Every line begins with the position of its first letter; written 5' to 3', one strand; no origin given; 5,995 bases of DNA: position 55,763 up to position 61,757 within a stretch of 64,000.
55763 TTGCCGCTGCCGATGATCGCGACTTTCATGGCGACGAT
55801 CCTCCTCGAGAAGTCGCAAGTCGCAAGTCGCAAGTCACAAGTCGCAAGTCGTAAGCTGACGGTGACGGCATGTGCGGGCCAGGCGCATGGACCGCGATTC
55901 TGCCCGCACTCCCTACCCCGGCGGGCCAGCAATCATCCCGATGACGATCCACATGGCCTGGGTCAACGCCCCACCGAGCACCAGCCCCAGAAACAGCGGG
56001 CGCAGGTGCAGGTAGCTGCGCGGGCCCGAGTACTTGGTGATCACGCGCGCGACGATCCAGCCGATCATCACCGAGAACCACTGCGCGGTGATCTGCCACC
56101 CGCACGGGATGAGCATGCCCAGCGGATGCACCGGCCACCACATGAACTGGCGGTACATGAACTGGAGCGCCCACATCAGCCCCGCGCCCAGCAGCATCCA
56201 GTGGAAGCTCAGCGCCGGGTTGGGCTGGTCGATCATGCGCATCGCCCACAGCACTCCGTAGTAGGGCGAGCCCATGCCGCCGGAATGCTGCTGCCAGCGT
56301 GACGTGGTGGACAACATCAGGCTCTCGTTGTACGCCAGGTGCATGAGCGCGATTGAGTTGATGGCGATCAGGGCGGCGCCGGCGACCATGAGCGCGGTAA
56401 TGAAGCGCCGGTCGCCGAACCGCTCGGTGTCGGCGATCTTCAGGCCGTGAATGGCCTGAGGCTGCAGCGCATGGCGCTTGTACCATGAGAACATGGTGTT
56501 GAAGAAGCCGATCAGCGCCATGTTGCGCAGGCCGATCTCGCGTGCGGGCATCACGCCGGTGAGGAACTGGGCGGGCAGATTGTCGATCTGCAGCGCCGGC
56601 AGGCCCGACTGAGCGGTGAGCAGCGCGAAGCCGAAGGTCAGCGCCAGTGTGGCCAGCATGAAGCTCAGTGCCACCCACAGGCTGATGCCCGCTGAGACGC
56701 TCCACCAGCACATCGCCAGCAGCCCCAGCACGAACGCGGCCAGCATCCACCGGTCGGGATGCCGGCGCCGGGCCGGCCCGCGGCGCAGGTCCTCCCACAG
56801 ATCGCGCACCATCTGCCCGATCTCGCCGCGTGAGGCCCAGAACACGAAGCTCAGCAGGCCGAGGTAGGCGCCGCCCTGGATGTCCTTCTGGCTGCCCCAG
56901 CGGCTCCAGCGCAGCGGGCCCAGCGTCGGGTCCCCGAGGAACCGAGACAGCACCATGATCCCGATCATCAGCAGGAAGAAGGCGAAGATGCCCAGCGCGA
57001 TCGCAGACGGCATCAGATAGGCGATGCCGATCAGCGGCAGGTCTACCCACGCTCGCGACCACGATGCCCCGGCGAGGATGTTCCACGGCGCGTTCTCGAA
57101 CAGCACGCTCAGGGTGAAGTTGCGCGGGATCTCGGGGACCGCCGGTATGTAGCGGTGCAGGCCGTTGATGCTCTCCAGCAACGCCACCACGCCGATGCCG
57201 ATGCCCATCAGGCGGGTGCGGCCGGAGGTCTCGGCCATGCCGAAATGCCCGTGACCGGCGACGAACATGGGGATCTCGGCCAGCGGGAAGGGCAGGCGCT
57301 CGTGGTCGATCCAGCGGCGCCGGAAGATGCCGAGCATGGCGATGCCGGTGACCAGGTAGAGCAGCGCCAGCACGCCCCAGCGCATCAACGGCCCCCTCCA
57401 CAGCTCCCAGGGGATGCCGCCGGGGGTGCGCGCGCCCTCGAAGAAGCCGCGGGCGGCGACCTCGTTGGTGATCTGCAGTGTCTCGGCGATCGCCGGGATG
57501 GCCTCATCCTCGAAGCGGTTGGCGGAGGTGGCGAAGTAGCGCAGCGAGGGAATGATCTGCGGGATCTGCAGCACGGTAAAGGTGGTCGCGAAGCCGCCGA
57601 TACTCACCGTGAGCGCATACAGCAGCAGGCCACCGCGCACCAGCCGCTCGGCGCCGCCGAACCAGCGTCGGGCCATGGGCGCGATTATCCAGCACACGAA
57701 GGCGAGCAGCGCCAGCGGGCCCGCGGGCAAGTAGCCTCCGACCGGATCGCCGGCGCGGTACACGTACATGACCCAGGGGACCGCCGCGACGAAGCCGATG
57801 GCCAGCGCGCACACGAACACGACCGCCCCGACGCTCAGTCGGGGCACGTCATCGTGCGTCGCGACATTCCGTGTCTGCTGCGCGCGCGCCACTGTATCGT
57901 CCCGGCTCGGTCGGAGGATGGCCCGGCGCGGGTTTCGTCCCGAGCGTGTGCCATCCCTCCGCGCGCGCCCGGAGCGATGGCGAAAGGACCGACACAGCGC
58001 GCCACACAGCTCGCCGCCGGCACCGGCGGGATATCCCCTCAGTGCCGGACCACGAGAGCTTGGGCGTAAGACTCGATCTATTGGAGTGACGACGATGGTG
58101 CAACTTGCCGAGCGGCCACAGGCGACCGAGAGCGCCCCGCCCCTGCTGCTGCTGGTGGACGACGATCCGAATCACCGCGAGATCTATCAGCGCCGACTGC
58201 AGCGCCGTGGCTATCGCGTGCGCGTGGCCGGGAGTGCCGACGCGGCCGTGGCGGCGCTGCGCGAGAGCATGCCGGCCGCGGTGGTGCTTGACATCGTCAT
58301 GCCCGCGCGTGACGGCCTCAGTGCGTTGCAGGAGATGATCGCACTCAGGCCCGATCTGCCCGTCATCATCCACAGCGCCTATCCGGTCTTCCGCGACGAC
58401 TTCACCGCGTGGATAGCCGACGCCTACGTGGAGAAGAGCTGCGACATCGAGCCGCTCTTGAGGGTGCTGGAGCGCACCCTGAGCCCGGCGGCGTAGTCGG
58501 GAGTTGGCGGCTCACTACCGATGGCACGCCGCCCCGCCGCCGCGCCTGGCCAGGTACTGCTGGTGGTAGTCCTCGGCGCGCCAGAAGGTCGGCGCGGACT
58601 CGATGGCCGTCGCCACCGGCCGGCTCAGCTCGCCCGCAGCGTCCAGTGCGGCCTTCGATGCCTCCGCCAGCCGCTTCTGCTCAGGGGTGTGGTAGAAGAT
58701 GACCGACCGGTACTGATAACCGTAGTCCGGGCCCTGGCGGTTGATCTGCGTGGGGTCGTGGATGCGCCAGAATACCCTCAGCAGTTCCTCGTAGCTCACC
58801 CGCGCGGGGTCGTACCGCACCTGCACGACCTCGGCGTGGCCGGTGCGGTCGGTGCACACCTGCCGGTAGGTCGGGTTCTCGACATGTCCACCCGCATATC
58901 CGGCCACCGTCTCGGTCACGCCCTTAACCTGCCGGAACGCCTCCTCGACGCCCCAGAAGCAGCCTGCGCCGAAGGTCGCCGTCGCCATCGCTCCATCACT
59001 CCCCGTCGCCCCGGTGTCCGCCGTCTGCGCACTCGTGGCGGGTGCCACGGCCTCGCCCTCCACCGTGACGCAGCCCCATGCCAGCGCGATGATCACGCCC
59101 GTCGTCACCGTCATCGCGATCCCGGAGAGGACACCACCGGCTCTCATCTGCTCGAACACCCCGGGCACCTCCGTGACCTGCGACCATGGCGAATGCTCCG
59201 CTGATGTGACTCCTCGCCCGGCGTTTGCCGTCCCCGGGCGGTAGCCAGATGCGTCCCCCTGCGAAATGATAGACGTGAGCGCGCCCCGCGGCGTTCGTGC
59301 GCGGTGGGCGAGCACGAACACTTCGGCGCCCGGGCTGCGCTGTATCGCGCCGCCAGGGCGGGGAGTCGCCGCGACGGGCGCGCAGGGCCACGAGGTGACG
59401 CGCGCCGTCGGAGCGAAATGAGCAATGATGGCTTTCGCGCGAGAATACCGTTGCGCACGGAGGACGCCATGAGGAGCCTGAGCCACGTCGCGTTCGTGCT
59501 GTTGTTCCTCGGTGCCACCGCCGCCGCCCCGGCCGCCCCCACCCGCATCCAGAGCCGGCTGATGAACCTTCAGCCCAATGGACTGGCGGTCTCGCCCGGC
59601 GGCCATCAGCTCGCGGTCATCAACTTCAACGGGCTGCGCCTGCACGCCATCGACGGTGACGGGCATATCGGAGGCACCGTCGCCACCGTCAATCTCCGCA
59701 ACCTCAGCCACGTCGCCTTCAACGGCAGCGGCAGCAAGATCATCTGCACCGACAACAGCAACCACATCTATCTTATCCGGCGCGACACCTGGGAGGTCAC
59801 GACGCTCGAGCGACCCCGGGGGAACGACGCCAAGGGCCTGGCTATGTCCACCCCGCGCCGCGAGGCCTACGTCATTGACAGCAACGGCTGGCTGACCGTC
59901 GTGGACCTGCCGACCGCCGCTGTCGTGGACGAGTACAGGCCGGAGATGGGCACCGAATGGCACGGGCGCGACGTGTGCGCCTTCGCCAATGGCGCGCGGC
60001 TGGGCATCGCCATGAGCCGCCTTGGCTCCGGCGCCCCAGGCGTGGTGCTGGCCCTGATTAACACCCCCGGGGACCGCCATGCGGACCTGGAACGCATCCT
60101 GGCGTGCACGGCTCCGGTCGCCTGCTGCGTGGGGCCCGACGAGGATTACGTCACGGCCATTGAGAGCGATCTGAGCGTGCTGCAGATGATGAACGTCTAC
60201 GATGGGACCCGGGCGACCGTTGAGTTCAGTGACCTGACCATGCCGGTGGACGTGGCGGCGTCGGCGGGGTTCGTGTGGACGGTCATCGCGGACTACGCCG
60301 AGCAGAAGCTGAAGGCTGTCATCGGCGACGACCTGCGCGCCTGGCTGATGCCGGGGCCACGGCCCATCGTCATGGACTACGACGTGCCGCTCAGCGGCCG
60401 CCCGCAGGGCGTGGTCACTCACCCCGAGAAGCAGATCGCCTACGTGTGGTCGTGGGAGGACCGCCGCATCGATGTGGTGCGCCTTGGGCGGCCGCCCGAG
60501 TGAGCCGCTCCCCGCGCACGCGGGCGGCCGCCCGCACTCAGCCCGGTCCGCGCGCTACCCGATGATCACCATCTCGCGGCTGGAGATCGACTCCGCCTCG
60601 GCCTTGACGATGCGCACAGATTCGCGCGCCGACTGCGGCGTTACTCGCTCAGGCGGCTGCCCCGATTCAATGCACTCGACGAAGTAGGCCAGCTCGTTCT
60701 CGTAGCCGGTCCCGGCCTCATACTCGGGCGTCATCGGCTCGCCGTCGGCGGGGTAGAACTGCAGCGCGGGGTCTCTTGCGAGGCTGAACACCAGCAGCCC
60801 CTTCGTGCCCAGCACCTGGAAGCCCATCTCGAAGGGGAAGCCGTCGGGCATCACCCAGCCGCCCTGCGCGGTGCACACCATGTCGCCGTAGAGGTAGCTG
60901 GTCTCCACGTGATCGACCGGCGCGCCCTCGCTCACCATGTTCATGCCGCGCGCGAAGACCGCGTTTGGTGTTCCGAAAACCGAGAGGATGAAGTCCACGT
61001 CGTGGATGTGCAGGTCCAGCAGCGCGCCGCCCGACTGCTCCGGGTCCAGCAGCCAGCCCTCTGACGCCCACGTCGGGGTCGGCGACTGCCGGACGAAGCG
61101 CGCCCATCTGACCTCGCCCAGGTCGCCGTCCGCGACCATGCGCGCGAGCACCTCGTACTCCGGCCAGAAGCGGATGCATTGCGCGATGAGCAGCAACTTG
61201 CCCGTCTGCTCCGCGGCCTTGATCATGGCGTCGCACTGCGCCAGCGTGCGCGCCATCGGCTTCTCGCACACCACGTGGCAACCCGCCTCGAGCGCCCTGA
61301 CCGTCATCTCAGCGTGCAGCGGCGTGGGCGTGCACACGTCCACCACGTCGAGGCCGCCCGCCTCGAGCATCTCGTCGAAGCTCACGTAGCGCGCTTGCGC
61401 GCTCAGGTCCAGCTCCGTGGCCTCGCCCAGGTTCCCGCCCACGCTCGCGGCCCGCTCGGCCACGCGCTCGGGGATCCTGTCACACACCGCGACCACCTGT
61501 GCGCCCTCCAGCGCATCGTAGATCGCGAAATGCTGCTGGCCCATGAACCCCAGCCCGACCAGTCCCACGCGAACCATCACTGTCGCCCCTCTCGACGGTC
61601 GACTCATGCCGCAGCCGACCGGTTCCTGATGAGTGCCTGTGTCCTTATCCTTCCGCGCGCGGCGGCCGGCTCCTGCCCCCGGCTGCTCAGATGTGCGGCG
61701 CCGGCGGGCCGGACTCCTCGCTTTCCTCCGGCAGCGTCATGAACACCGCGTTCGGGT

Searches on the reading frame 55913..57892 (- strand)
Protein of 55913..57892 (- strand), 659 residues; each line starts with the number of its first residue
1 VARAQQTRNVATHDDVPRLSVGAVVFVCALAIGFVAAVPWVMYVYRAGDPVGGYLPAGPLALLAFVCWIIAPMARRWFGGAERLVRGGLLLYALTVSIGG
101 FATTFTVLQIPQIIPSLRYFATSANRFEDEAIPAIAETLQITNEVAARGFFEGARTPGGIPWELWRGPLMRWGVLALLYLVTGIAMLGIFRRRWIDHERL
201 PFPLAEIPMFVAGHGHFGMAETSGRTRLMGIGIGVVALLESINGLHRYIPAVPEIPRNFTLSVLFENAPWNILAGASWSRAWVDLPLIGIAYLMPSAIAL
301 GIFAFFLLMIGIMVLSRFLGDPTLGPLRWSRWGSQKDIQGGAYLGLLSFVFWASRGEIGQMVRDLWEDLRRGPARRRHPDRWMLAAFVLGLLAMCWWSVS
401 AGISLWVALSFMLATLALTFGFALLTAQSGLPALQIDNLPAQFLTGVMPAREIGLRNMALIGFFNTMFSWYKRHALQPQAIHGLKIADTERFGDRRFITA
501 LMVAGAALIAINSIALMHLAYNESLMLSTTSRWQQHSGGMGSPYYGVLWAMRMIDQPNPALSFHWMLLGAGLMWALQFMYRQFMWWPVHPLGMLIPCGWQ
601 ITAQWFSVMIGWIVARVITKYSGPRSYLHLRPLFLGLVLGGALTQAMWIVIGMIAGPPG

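Call 10: search_protein_families(library=pfam, proteins=[window:55913-57892:-])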
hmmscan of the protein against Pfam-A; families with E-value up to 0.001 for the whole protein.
window:55913-57892:- (659 aa): 2 families
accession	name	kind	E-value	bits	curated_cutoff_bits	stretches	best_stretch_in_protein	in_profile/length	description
PF20581.3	DUF6785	-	2.8e-83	280.6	25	1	23-522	4-496/498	Family of unknown function (DUF6785)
PF20580.3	DUF6784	-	5.5e-24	84.7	26.4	1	564-655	2-93/101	Domain of unknown function (DUF6784)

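Call 51: find_homologous_proteins(query=window:55913-57892:-, max_evalue=1e-100)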
Query window:55913-57892:- (659 aa): 11 proteins with E <= 1e-100 among 8000 candidates.
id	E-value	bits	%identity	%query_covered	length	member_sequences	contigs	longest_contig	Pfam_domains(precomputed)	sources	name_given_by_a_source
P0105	0.0e+0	1381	91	100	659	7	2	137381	PF20580.4,PF20581.4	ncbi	-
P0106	0.0e+0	1259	82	100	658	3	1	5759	PF20580.4,PF20581.4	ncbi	-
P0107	0.0e+0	1240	83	98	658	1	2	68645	PF20580.4,PF20581.4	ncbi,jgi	-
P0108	0.0e+0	1207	80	100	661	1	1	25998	PF20580.4,PF20581.4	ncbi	ncbi:MAG: DUF6785 family protein [Armatimonadota bacterium]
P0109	0.0e+0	1193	79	100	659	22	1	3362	PF20580.4,PF20581.4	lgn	-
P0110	0.0e+0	1147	78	98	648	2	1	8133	PF20580.4,PF20581.4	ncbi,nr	ncbi:MAG: DUF6785 family protein, partial [Armatimonadota bacterium]|nr:DUF6785 family protein [Arma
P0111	6.5e-292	988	67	97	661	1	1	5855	PF20580.4,PF20581.4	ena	-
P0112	1.1e-286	971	64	100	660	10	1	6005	PF20580.4,PF20581.4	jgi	jgi:hypothetical protein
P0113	9.0e-281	951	64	97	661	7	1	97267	PF20580.4,PF20581.4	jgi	-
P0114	2.6e-236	804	57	95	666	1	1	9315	PF20580.4,PF20581.4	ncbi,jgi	-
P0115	3.9e-117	410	60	48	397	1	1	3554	PF20581.4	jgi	jgi:hypothetical protein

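Call 52: list_cluster_members(proteins=[P0105, window:55913-57892:-])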
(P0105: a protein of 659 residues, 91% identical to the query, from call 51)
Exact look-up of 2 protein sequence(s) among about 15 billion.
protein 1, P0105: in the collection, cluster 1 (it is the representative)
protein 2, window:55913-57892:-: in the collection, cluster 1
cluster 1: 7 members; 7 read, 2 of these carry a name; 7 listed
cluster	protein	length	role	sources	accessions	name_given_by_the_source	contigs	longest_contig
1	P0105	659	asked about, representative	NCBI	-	-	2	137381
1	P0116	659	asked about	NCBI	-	-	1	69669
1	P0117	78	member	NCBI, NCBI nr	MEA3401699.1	MAG: DUF6784 domain-containing protein, partial [Armatimonadota bacterium] | DUF6784 domain-containing protein [Armatimonadota bacterium]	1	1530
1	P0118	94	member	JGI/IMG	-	hypothetical protein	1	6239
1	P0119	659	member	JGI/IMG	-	-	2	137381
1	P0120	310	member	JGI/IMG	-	-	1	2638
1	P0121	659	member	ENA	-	-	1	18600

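Call 54: find_encoding_contigs(protein=P0118, flank=1500, max_places=3)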
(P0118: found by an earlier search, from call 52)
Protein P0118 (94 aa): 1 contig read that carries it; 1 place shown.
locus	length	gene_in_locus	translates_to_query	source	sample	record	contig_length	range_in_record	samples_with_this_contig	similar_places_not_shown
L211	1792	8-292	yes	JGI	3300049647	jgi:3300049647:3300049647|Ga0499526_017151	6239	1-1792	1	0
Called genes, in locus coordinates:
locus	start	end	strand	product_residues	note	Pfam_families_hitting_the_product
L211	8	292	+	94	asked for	PF20580:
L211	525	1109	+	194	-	PF01174:SNO, PF03575:Peptidase_S51 (weak), PF07685:GATase_3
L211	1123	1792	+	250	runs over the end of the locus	PF00483:NTP_transferase, PF12804:NTP_transf_3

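Call 55: find_encoding_contigs(protein=P0117, flank=1500, max_places=3)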
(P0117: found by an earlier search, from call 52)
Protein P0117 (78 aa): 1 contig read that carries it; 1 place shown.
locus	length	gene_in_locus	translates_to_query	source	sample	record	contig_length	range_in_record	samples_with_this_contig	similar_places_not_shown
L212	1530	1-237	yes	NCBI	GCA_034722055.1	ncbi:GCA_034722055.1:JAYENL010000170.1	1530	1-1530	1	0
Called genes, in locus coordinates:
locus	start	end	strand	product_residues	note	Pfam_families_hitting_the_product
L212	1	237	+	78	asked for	PF20580:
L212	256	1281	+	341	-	PF01408:GFO_IDH_MocA, PF03447:NAD_binding_3 (weak), PF22725:GFO_IDH_MocA_C3 (weak)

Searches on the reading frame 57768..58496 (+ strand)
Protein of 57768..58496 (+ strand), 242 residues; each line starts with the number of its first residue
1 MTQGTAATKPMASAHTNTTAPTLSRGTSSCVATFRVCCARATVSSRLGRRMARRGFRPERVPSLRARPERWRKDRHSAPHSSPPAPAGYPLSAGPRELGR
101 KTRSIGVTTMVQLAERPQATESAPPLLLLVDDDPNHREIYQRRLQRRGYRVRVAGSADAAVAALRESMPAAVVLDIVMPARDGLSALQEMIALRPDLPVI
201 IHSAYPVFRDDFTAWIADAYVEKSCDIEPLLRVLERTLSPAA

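Call 10: search_protein_families(library=pfam, proteins=[window:57768-58496:+])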
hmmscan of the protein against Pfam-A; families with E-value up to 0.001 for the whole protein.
window:57768-58496:+ (242 aa): 1 family
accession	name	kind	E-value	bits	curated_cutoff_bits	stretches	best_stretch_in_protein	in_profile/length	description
PF00072.30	Response_reg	-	5.6e-17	62.3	30.2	1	128-233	2-109/111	Response regulator receiver domain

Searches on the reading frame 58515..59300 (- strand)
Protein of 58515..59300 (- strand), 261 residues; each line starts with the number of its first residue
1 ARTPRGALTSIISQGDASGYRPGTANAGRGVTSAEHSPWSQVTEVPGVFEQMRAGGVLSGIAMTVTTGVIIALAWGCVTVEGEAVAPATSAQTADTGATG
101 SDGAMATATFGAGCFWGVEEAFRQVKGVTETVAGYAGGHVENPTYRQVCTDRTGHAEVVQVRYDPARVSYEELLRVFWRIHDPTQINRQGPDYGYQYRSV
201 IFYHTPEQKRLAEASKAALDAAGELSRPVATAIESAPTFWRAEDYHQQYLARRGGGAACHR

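Call 10: search_protein_families(library=pfam, proteins=[window:58515-59300:-])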
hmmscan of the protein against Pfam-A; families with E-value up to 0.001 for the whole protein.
window:58515-59300:- (261 aa): 1 family
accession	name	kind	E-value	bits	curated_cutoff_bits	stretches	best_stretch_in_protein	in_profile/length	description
PF01625.27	PMSR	-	8.8e-66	221.3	23.7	1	107-256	1-150/153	Peptide methionine sulfoxide reductase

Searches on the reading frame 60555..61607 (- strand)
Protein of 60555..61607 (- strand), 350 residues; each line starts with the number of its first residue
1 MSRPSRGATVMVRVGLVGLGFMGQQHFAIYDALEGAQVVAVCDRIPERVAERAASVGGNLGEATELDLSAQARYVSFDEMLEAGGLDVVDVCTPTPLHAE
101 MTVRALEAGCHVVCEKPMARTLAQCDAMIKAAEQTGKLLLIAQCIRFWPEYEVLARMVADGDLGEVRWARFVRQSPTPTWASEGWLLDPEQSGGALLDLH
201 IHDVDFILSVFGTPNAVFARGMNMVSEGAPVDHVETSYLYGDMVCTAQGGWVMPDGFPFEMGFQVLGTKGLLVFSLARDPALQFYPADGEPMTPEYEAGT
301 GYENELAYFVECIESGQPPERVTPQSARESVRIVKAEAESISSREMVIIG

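Call 10: search_protein_families(library=pfam, proteins=[window:60555-61607:-])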
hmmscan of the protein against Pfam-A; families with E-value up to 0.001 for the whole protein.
window:60555-61607:- (350 aa): 4 families
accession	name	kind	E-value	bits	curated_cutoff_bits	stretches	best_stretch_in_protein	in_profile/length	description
PF01408.29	GFO_IDH_MocA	-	6.4e-28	98.3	24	1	12-140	1-117/120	Oxidoreductase family, NAD-binding Rossmann fold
PF22725.1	GFO_IDH_MocA_C3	-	2.9e-20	73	27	1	154-272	4-123/124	GFO/IDH/MocA C-terminal domain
PF02894.22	GFO_IDH_MocA_C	-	1.5e-10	41.7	22.9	1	156-346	2-215/218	Oxidoreductase family, C-terminal alpha/beta domain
PF03447.22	NAD_binding_3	-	0.00046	21.3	24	1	18-138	1-112/116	Homoserine dehydrogenase, NAD binding domain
